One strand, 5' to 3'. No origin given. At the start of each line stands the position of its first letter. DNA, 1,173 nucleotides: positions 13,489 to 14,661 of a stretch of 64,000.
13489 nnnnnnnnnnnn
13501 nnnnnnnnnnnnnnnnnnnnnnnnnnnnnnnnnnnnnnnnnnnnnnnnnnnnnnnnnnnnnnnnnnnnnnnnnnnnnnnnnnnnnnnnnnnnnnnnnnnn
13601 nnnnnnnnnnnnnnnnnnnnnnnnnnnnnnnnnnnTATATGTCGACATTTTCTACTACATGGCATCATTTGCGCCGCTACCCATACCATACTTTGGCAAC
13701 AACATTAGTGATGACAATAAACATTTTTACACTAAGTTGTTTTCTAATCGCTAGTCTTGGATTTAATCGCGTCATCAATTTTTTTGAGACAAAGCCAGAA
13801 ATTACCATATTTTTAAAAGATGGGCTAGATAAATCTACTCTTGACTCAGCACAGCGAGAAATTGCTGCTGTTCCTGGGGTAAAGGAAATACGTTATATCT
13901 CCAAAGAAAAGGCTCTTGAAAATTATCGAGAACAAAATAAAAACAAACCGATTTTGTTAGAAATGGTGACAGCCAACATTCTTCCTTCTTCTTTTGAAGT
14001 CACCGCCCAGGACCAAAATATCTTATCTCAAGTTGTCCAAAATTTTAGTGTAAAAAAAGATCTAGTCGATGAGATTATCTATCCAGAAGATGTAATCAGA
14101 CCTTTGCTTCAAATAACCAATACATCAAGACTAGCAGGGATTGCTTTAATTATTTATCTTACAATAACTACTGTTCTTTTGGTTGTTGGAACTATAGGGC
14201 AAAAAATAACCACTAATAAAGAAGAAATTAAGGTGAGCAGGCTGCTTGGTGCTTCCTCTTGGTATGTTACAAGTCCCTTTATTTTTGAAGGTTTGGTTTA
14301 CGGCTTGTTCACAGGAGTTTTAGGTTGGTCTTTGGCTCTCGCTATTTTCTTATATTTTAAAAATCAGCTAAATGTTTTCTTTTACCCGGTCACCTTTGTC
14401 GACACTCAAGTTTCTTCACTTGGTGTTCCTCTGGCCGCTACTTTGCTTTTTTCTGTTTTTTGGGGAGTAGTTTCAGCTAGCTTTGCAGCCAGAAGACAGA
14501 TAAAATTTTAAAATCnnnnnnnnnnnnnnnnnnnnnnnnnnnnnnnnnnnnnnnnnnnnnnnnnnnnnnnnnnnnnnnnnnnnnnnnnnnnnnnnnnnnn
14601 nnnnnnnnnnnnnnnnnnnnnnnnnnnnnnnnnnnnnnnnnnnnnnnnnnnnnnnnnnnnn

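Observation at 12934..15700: FtsE-FtsX followed by a coiled-coil/C39-like cysteine peptidase: a PcsB-like divisome hydrolase module with a non-CHAP catalytic domain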

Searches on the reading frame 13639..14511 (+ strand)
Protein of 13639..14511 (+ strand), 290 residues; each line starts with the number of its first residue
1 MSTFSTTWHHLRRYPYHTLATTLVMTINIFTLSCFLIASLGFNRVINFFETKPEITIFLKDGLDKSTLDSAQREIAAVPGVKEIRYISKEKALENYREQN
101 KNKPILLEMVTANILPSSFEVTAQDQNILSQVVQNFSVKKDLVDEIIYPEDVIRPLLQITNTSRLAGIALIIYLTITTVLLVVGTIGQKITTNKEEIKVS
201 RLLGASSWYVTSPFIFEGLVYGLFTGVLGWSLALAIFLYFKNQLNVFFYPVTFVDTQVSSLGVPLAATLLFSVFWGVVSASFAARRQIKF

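Call 3: search_protein_families(library=pfam, proteins=[window:13639-14511:+], max_evalue=0.1)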
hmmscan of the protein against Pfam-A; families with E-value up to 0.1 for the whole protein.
window:13639-14511:+ (290 aa): 2 families
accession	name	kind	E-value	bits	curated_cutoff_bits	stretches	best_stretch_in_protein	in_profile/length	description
PF18075.7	FtsX_ECD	-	9.9e-17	61.8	23.5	1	54-137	2-88/96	FtsX extracellular domain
PF02687.27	FtsX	-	4.8e-09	36.7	25.5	1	170-286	3-118/120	FtsX-like permease C-terminal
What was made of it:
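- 13639..14511 (+): ftsX, a four-TM permease-like protein with the large extracellular domain at about residues 45-165. PF18075 FtsX_ECD E 1e-16 (residues 54-137) and PF02687 E 5e-9 (call 3).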

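Call 6: search_protein_families(library=ncbifam, proteins=[window:13639-14511:+], max_evalue=0.01)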
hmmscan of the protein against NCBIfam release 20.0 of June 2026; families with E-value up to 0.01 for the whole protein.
window:13639-14511:+ (290 aa): 6 families
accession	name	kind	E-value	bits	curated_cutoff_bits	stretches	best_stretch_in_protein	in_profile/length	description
TIGR00439.2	FtsX_Gneg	equivalog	1.1e-51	175.8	255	1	3-289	4-292/292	permease-like cell division protein FtsX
NF038347.1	FtsX_Gpos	exception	3.9e-45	154.5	225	1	4-287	8-294/296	permease-like cell division protein FtsX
NF038346.1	FtsX_actino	exception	3.6e-34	118.5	250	1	4-289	5-307/308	permease-like cell division protein FtsX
TIGR03434.1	ADOP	subfamily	0.0001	20.6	622.3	1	190-287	297-394/803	ADOP family duplicated permease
NF041854.1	ABC_perm_YbbP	equivalog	0.00017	19.7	999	1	123-280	648-796/806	putative ABC transporter permease subunit YbbP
NF007826.0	PRK10535.1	equivalog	0.0009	17.6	966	1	165-285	516-638/648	macrolide ABC transporter ATP-binding protein/permease MacB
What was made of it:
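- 13639..14511 (+): NCBIfam FtsX models at E 1e-51 and 4e-45, below their cut-offs (call 6).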

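Call 66: search_solved_structures(query=window:13639-14511:+, max_evalue=0.001)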
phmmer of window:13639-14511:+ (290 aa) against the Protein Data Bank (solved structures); distinct sequences matched with E-value up to 0.001: 5.
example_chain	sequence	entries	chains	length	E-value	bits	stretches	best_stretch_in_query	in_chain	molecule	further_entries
8i6o_A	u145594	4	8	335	8.8e-17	64.6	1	10-267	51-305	Cell division protein FtsX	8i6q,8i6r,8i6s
8ymc_C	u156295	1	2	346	2.5e-15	59.9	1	9-238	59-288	Cell division protein FtsX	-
8hd0_C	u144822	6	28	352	2.6e-15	59.8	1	9-238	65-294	Cell division protein FtsX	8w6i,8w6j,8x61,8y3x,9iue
8tzj_C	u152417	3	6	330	5.5e-13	52.2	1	15-289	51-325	Cell division protein FtsX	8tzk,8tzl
8idb_C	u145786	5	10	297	3.4e-10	43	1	26-250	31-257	Cell division protein FtsX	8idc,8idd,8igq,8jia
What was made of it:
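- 13639..14511 (+): Matches solved FtsX chains of P. aeruginosa, E. coli, V. cholerae and M. tuberculosis (call 66).
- On FtsE/FtsX cell-division ABC complex: Homology to solved FtsX chains (call 66).
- Checked: Matches solved FtsX chains 8i6o, 8hd0, 8tzj and 8idb at E 1e-16 to 3e-10 (calls 3, 66).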
